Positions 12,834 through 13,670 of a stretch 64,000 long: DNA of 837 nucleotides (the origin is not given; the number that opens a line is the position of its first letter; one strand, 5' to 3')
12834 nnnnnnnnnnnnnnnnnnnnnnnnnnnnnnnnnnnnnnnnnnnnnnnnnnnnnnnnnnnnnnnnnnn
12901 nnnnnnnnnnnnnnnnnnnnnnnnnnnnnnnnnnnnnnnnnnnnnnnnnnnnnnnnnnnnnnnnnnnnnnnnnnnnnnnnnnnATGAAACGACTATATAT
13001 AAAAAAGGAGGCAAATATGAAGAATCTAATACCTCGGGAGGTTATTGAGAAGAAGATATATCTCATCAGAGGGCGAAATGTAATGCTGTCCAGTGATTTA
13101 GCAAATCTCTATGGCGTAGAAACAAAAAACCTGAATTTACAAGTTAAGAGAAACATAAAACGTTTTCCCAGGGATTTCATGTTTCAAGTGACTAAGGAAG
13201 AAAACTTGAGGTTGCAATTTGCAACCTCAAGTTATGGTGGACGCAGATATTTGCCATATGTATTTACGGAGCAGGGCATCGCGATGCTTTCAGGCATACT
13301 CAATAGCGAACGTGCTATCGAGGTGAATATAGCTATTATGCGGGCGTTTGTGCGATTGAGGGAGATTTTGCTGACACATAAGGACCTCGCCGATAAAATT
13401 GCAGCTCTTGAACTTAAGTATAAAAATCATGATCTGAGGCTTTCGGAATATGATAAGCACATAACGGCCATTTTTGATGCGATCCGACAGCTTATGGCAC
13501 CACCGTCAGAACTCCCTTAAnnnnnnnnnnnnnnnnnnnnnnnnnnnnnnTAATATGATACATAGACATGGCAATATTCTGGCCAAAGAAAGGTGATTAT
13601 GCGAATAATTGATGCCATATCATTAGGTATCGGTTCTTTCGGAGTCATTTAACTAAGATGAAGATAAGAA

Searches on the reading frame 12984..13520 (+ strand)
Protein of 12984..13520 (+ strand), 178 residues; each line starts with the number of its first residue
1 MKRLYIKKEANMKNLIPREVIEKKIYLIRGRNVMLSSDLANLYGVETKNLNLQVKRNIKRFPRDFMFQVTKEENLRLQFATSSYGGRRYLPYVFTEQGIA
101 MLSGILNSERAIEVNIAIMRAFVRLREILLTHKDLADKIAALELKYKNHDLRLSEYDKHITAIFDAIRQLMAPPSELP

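Call 98: search_protein_families(library=pfam, proteins=[window:12984-13520:+], max_evalue=0.001)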
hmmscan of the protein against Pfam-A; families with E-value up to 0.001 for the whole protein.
window:12984-13520:+ (178 aa): 1 family
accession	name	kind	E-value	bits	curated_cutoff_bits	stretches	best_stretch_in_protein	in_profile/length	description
PF10543.14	ORF6N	-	8.1e-33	113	27.8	1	23-104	1-85/86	ORF6N domain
